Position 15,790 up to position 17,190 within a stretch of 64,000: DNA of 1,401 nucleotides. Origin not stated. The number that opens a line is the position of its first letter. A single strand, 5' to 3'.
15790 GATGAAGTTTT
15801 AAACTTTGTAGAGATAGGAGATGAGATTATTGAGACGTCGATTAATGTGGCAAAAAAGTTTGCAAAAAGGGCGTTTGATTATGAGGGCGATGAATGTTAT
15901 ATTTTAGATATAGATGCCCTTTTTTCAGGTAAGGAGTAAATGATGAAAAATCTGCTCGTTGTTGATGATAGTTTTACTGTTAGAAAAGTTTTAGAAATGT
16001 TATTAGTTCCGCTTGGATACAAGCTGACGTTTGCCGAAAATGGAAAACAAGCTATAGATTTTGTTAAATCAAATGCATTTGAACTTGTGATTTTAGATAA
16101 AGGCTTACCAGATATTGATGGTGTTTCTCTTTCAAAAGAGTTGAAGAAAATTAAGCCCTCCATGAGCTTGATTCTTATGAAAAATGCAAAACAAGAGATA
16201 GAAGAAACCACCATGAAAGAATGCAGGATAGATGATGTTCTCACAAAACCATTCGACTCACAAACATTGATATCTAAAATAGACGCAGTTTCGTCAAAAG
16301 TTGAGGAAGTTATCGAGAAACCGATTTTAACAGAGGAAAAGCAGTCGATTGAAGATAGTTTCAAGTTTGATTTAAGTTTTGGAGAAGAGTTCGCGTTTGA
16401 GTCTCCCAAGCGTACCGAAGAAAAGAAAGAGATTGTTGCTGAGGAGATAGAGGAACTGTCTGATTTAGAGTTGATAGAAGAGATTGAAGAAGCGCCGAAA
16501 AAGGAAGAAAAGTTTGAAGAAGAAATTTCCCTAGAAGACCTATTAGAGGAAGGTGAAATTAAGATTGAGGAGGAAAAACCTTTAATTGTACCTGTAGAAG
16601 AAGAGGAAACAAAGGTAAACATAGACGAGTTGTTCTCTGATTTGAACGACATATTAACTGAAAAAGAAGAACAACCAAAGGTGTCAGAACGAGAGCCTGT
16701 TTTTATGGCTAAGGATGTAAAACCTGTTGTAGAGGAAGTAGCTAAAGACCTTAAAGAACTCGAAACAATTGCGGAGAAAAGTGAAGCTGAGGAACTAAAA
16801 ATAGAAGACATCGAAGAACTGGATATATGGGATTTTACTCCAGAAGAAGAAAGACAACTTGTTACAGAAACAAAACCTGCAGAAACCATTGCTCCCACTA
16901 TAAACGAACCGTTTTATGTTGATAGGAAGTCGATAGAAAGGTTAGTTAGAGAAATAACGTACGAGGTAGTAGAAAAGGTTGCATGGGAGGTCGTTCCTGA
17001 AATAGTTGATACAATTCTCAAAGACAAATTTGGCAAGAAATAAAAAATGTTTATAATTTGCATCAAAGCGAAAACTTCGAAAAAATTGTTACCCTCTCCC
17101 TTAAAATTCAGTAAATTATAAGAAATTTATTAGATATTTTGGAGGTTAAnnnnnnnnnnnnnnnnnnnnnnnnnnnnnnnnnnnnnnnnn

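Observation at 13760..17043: Orphan mini chemosensory-like module next to rmuC: two degenerate CheW-like ORFs plus a receiver with a 250-aa poly-acidic tail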

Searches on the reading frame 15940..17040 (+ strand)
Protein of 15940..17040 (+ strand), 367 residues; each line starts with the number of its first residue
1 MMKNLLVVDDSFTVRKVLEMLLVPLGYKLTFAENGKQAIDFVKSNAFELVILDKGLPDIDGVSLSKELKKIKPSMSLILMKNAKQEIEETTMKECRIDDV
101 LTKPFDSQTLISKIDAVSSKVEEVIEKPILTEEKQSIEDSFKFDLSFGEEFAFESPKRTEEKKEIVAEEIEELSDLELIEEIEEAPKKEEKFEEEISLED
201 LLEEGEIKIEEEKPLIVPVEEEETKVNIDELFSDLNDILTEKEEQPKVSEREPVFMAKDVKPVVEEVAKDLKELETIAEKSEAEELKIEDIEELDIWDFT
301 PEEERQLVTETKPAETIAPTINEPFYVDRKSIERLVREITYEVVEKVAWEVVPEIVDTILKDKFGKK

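Call 3: search_protein_families(library=pfam, proteins=[window:15940-17040:+], max_evalue=10)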
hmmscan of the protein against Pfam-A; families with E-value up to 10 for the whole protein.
window:15940-17040:+ (367 aa): 3 families
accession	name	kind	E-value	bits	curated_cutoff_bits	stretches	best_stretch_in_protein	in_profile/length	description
PF00072.30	Response_reg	-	1.5e-20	73.9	30.2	1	6-114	2-110/111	Response regulator receiver domain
PF23198.2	PDE8A_N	-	0.0029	17.9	29.6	1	24-89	32-98/147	PDE8A-like, N-terminal domain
PF21894.1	N4_RNAP_helical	-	0.13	12.6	27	1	228-293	77-145/216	Bacteriophage N4 RNA polymerase, helical domain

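Call 4: search_protein_families(library=ncbifam, proteins=[window:15940-17040:+], max_evalue=10)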
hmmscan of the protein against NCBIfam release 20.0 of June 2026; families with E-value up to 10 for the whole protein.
window:15940-17040:+ (367 aa): 97 families (the best 25 are shown)
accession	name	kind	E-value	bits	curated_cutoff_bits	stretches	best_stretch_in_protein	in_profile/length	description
NF007005.1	PRK09468.1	equivalog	5.4e-19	68.5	331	1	3-146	4-147/237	osmolarity response regulator transcription factor OmpR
NF045944.1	ResRegRpaBCyano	equivalog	4.2e-18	65.6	330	1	6-126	1-120/229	response regulator transcription factor RpaB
NF041733.1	resp_reg_CseB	equivalog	1.6e-17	63.7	350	1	4-127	2-124/228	two-component system response regulator CseB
NF040534.1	resp_reg_YycF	equivalog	7.3e-17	61.4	340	1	3-126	1-123/231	response regulator YycF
TIGR02154.1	PhoB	equivalog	1.5e-16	60.4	296.2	1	1-137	1-139/226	phosphate regulon transcriptional regulator PhoB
TIGR02956.1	TMAO_torS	equivalog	7.6e-16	57.4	676.5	1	3-140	702-842/967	TMAO reductase system sensor histidine kinase/response regulator TorS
NF008296.0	PRK11083.1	equivalog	1.3e-15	57.5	273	1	2-126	3-126/228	two-component system response regulator CreB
NF008034.0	PRK10766.1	equivalog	2.6e-15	56.5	275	1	1-144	1-140/231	two-component system response regulator TorR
NF040689.1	MtrAB_MtrA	equivalog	3.9e-15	55.8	300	1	5-122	1-117/219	MtrAB system response regulator MtrA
NF045991.1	RespRegCtrARhodob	equivalog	6.3e-15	55.5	350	1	2-122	1-120/224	response regulator transcription factor CtrA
NF041209.1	resp_regPieR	equivalog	8.6e-15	55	450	1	4-142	2-140/231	two component system response regulator PieR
NF053512.1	nitric_RR_NosR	exception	2.6e-14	53.1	400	1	5-134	1-131/422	response regulator c-di-GMP phosphodiesterase, NosR family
NF012227.0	AdeR_RR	equivalog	5.9e-14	52.1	340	1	3-121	12-129/239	efflux system response regulator transcription factor AdeR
NF011695.0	PRK15115.1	equivalog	6.9e-14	51.4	763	1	4-118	8-122/445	two-component system response regulator GlrR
NF008378.0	PRK11173.1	equivalog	9.5e-14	51.3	334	1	3-143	4-139/238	two-component system response regulator ArcA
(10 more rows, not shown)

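Call 8: find_homologous_proteins(query=window:15940-17040:+, max_evalue=0.001)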
Query window:15940-17040:+ (367 aa): 2202 proteins with E <= 0.001 among 8000 candidates; the best 120 are listed.
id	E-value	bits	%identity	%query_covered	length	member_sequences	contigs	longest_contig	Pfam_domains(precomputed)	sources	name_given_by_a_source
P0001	1.4e-195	667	93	100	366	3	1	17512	PF00072.31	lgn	-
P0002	1.6e-135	470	65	100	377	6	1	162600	PF00072.31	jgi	-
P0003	1.6e-114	401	56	100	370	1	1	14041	PF00072.31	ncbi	ncbi:MAG: hypothetical protein OHK0040_04890 [bacterium]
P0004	6.4e-113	396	59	100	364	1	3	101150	PF00072.31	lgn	-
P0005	2.1e-112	394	53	100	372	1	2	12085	PF00072.31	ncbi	-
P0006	2.3e-96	341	52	100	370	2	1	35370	PF00072.31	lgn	-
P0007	8.5e-92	326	53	100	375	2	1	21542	PF00072.31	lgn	-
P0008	2.4e-88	315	52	100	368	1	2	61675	PF00072.31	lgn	-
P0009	5.1e-87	311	54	100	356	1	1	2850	PF00072.31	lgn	-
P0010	3.0e-65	239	45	44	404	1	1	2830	PF00072.31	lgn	-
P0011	3.4e-64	236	44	100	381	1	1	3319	PF00072.31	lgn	-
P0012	2.7e-61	226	43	100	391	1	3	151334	PF00072.31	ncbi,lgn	-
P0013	5.8e-61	225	43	100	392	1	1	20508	PF00072.31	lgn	-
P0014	4.4e-57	212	45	41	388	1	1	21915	PF00072.31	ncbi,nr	ncbi:MAG: response regulator [Proteobacteria bacterium]|nr:response regulator [Pseudomonadota bacter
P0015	6.9e-55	205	42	42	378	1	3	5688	PF00072.31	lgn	-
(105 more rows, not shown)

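Call 11: find_encoding_contigs(protein=P0002, flank=6000, max_places=2)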
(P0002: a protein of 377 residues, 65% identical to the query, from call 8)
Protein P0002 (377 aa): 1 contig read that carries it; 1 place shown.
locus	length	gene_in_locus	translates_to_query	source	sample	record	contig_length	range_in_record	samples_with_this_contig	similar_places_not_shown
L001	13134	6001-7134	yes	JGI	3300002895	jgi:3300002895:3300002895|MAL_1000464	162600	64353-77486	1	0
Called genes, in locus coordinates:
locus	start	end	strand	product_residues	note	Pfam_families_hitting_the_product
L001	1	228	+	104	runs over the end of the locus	PF01503:PRA-PH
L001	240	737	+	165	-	PF00254:FKBP_C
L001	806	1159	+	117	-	PF12838:Fer4_7 (faint), PF25160:LdpA_Fe-S-bd (faint), PF13247:Fer4_11, PF14697:Fer4_21 (weak), PF12797:Fer4_2 (faint), PF12837:Fer4_6 (faint), PF13237:Fer4_10 (weak), PF13187:Fer4_9, +3 more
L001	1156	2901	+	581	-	PF02730:AFOR_N, PF01314:AFOR_C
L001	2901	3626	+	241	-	PF00535:Glycos_transf_2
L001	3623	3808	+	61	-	-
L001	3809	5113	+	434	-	PF02646:RmuC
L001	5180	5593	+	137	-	-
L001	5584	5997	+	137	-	PF01584:CheW (weak)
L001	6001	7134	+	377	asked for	PF00072:Response_reg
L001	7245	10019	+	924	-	PF00133:tRNA-synt_1, PF01406:tRNA-synt_1e (faint), PF09334:tRNA-synt_1g, PF13603:tRNA-synt_1_2 (weak), PF09334:tRNA-synt_1g (weak), PF08264:Anticodon_1, PF10458:Val_tRNA-synt_C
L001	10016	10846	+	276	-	PF02749:QRPTase_N, PF01729:QRPTase_C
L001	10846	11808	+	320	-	PF08279:HTH_11, PF03099:BPL_LplA_LipB, PF16917:BPL_LplA_LipB_2 (weak)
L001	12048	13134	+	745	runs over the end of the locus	PF00317:Ribonuc_red_lgN, PF02867:Ribonuc_red_lgC, PF12637:TSCPD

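Call 12: find_encoding_contigs(protein=P0012, flank=6000, max_places=2)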
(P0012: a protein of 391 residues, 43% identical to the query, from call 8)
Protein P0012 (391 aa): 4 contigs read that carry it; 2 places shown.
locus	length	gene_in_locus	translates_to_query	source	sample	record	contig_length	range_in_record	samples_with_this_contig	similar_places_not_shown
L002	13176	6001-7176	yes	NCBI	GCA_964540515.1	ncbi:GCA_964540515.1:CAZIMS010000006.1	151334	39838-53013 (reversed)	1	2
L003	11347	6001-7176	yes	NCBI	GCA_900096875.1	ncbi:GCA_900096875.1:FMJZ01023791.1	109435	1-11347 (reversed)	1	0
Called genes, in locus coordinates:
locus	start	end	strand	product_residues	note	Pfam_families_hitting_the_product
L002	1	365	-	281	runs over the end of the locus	PF14326:DUF4384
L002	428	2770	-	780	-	PF12770:CHAT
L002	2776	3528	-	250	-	PF13175:AAA_15 (faint), PF02463:SMC_N (weak), PF00005:ABC_tran, PF13166:AAA_13 (faint), PF13304:AAA_21 (weak)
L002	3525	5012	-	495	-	PF00497:SBP_bac_3, PF10613:Lig_chan-Glu_bd (faint), PF00528:BPD_transp_1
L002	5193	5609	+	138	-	-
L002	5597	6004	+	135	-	-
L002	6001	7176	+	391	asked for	PF00072:Response_reg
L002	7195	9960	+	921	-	PF00133:tRNA-synt_1, PF01406:tRNA-synt_1e (faint), PF09334:tRNA-synt_1g, PF13603:tRNA-synt_1_2 (weak), PF09334:tRNA-synt_1g (weak), PF08264:Anticodon_1, PF10458:Val_tRNA-synt_C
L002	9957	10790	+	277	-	PF02749:QRPTase_N, PF01729:QRPTase_C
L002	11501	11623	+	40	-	PF02237:BPL_C (weak)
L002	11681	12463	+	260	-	PF03309:Pan_kinase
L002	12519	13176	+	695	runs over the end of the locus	PF00009:GTP_EFTU, PF22042:EF-G_D2, PF03144:GTP_EFTU_D2, PF14492:EFG_III, PF16658:RF3_C (faint), PF03764:EFG_IV, PF00679:EFG_C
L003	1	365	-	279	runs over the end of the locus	PF14326:DUF4384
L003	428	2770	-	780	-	PF12770:CHAT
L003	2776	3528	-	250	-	PF13175:AAA_15 (faint), PF02463:SMC_N (weak), PF00005:ABC_tran, PF13166:AAA_13 (faint), PF13304:AAA_21 (weak)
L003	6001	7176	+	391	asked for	PF00072:Response_reg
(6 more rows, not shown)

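Call 13: find_encoding_contigs(protein=P0014, flank=6000, max_places=1)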
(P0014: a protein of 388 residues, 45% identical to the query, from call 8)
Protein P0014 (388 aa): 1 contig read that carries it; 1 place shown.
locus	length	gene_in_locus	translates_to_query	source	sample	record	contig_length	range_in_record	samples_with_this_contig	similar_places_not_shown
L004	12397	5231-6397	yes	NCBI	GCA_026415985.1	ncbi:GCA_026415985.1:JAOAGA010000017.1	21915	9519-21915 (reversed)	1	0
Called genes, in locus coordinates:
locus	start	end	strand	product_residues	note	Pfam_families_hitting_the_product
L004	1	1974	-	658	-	PF07719:TPR_2 (faint), PF13174:TPR_6 (faint), PF12770:CHAT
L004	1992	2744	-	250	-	PF02463:SMC_N, PF00005:ABC_tran, PF13166:AAA_13 (faint), PF13304:AAA_21 (weak)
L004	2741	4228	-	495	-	PF00497:SBP_bac_3, PF10613:Lig_chan-Glu_bd (faint), PF00528:BPD_transp_1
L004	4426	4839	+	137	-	-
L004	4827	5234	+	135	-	-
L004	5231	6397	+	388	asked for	PF00072:Response_reg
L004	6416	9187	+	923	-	PF00133:tRNA-synt_1, PF01406:tRNA-synt_1e (faint), PF09334:tRNA-synt_1g, PF13603:tRNA-synt_1_2 (weak), PF09334:tRNA-synt_1g (weak), PF08264:Anticodon_1, PF10458:Val_tRNA-synt_C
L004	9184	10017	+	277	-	PF02749:QRPTase_N, PF01729:QRPTase_C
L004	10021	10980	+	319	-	PF08279:HTH_11, PF13412:HTH_24, PF03099:BPL_LplA_LipB, PF16917:BPL_LplA_LipB_2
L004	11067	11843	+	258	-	PF03309:Pan_kinase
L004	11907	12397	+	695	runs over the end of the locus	PF00009:GTP_EFTU, PF22042:EF-G_D2, PF03144:GTP_EFTU_D2, PF14492:EFG_III, PF16658:RF3_C (faint), PF03764:EFG_IV, PF00679:EFG_C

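Call 14: find_encoding_contigs(protein=P0008, flank=6000, max_places=1)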
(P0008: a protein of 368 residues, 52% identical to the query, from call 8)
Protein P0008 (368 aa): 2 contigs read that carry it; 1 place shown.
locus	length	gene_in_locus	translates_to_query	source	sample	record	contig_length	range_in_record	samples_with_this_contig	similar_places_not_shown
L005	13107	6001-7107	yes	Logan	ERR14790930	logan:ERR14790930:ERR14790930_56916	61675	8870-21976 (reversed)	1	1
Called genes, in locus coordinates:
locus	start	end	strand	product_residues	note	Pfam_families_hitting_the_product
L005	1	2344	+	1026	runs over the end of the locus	PF00580:UvrD-helicase, PF13245:AAA_19 (faint), PF13361:UvrD_C, PF13538:UvrD_C_2 (faint)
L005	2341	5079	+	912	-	PF12705:PDDEXK_1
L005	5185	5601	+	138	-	-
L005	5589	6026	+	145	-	-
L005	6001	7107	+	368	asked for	PF00072:Response_reg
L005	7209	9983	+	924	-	PF00133:tRNA-synt_1, PF01406:tRNA-synt_1e (faint), PF09334:tRNA-synt_1g, PF13603:tRNA-synt_1_2 (weak), PF09334:tRNA-synt_1g (weak), PF08264:Anticodon_1, PF10458:Val_tRNA-synt_C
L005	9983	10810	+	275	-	PF02749:QRPTase_N, PF01729:QRPTase_C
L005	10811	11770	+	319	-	PF08279:HTH_11, PF03099:BPL_LplA_LipB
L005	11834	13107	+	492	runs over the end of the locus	PF01656:CbiA, PF13500:AAA_26, PF07685:GATase_3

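Call 15: find_encoding_contigs(protein=P0006, flank=6000, max_places=1)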
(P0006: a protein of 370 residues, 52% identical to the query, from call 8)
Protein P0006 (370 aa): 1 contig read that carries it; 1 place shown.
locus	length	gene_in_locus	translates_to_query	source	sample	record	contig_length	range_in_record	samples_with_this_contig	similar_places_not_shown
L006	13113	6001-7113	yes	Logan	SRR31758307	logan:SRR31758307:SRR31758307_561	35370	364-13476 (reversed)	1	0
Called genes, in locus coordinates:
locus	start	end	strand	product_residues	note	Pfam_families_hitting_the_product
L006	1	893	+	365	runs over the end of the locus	PF00155:Aminotran_1_2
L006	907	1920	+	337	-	PF18152:DAHP_snth_FXD, PF00793:DAHP_synth_1, PF03102:NeuB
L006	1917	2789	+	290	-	PF03807:F420_oxidored (weak), PF02153:PDH_N, PF20463:PDH_C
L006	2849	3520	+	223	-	PF00072:Response_reg, PF00486:Trans_reg_C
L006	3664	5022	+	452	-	PF00512:HisKA, PF02518:HATPase_c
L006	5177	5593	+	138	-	-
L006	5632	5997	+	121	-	PF01584:CheW (weak)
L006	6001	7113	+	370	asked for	PF00072:Response_reg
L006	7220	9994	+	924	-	PF00133:tRNA-synt_1, PF01406:tRNA-synt_1e (faint), PF09334:tRNA-synt_1g, PF13603:tRNA-synt_1_2 (weak), PF09334:tRNA-synt_1g (weak), PF08264:Anticodon_1, PF10458:Val_tRNA-synt_C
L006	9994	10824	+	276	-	PF02749:QRPTase_N, PF01729:QRPTase_C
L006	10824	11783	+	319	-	PF08279:HTH_11, PF13412:HTH_24 (faint), PF03099:BPL_LplA_LipB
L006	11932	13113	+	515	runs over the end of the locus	?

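Call 16: find_encoding_contigs(protein=P0004, flank=6000, max_places=1)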
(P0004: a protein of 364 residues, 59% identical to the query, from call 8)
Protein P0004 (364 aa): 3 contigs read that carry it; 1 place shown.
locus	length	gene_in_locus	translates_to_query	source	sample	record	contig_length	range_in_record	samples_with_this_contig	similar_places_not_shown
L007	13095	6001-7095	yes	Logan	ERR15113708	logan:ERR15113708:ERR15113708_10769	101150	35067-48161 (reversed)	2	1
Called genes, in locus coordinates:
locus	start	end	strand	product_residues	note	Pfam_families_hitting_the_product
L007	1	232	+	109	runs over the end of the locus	PF01503:PRA-PH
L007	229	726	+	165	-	PF00254:FKBP_C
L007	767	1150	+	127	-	PF00037:Fer4 (faint), PF12797:Fer4_2 (faint), PF12798:Fer4_3 (faint), PF12838:Fer4_7 (weak), PF13247:Fer4_11, PF14697:Fer4_21 (weak), PF13237:Fer4_10 (weak), PF13187:Fer4_9 (weak), +4 more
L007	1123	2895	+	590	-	PF02730:AFOR_N, PF01314:AFOR_C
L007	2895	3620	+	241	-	PF00535:Glycos_transf_2, PF13641:Glyco_tranf_2_3 (weak)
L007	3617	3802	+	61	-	-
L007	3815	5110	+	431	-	PF02646:RmuC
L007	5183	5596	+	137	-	-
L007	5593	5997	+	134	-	PF01584:CheW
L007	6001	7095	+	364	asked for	PF00072:Response_reg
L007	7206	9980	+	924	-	PF00133:tRNA-synt_1, PF01406:tRNA-synt_1e (faint), PF09334:tRNA-synt_1g, PF13603:tRNA-synt_1_2 (faint), PF09334:tRNA-synt_1g (weak), PF08264:Anticodon_1, PF10458:Val_tRNA-synt_C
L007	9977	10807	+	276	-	PF02749:QRPTase_N, PF01729:QRPTase_C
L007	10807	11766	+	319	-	PF08279:HTH_11, PF03099:BPL_LplA_LipB, PF16917:BPL_LplA_LipB_2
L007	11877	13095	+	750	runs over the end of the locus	PF00317:Ribonuc_red_lgN, PF02867:Ribonuc_red_lgC, PF12637:TSCPD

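Call 24: find_related_loci(query=A1, collection=genome_contigs, flank=6000)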
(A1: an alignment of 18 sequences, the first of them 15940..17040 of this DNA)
Query A1 (367 aa) in genome_contigs; peptide patterns used: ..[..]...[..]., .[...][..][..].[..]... (x = any residue, [..] = any of these).
396 stretches matched a pattern; 219 encode a relative of the query (tblastn E <= 1e-3); the best 80 are kept; 80 distinct loci.
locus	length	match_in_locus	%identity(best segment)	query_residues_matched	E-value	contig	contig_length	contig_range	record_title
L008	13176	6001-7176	43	1-367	3e-72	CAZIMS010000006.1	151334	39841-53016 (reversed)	MAG TPA_asm: uncultured Pseudomonadota bacterium isolate binchicken_co40_56 genome assembly, contig: NODE_124_length_151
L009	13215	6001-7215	35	1-360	4e-52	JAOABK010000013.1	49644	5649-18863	MAG: Proteobacteria bacterium isolate SKW176 NODE_13_length_49644_cov_18.859080, whole genome shotgun sequence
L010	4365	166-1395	35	1-358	2e-47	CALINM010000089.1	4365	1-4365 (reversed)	MAG: uncultured bacterium isolate R1_Bin_METABAT__134_1 genome assembly, contig: c_000000864844, whole genome shotgun se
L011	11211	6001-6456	50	1-157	2e-42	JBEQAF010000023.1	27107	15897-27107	MAG: bacterium isolate 03V1_S199.semibin_refined.073 NODE_1155_length_27107_cov_1.605856, whole genome shotgun sequence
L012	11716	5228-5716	45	1-152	1e-36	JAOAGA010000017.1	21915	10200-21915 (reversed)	MAG: Proteobacteria bacterium isolate SKW305 NODE_17_length_21915_cov_21.666743, whole genome shotgun sequence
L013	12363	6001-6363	31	1-121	1e-18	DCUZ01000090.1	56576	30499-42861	MAG TPA_asm: Holophagales bacterium UBA2201 UBA2201_contig_19425, whole genome shotgun sequence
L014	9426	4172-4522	32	1-117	4e-18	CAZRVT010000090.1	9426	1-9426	MAG TPA_asm: uncultured Holophagales bacterium isolate binchicken_co107_251 genome assembly, contig: NODE_16088_length_9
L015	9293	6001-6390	31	1-128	1e-16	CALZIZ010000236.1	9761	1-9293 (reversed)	MAG: uncultured Desulfuromonadales bacterium isolate FO_M_Desulfobacterota_25 genome assembly, contig: scaffold_13908, w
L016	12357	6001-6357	30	1-117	5e-16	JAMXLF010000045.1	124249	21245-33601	MAG: Geobacteraceae bacterium isolate Bin.003_Forest k127_3591349, whole genome shotgun sequence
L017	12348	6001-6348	32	1-114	7e-16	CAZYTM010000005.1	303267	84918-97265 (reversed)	MAG TPA_asm: uncultured Geobacteraceae bacterium isolate SRP302447_co2_358 genome assembly, contig: NODE_110_length_3032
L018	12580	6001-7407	36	1-366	2e-15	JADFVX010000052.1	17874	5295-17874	MAG: Proteobacteria bacterium isolate C1.bin.36 k83_1104981, whole genome shotgun sequence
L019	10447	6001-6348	36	1-114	2e-15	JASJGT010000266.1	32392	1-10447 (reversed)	MAG: Desulfuromusa sp. isolate ChS5.bin.38 ChesSed_k141_413322, whole genome shotgun sequence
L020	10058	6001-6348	32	1-114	2e-15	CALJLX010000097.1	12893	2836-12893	MAG TPA_asm: uncultured Desulfuromonas sp. isolate SRR6007446_bin.72_CONCOCT_v1.1_MAG genome assembly, contig: ERZ724100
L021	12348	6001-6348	32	1-114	2e-15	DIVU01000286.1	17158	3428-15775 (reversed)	MAG TPA_asm: Desulfuromonadaceae bacterium UBA6124 UBA6124_contig_22297, whole genome shotgun sequence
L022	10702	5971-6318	32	1-114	3e-15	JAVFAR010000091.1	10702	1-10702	MAG: Trichloromonas sp. isolate BF4_96 NODE_20140_length_10702_cov_11.633853_Biofilm4, whole genome shotgun sequence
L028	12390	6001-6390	32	1-128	6e-15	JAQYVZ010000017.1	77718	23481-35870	MAG: Desulfuromonadales bacterium isolate Pyr_d60_bin35 Pyr_d60_bin.35.orig_d60_contig-145_295, whole genome shotgun seq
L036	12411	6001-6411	29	1-135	3e-14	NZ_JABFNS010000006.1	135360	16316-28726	Myxococcus xanthus strain AM003 NODE_6_length_135360_cov_36.0169, whole genome shotgun sequence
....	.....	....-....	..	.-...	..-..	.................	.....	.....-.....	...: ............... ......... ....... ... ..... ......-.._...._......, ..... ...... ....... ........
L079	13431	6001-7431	31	1-367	2e-12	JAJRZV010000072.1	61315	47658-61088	MAG: bacterium isolate Dive96_bin4.233 k141_1609603, whole genome shotgun sequence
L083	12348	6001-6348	29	1-114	2e-12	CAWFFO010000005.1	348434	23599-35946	MAG: uncultured delta proteobacterium isolate MFD02416.bin.2.73 genome assembly, contig: contig_16001, whole genome shot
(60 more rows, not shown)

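Call 28: search_protein_families(library=pfam, proteins=[L036:5069-5881:+, L036:6001-7257:+], max_evalue=0.01)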
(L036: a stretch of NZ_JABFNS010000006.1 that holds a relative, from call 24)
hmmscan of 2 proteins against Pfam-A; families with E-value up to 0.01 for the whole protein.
L036:5069-5881:+ (271 aa): 1 family
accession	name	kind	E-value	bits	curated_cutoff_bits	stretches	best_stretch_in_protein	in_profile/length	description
PF01584.24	CheW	-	6.6e-14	52.1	23.5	2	152-241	2-93/138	CheW-like domain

L036:6001-7257:+ (419 aa): 1 family
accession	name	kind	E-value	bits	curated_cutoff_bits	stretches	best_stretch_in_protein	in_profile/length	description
PF00072.30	Response_reg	-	3.8e-22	79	30.2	1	6-116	2-110/111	Response regulator receiver domain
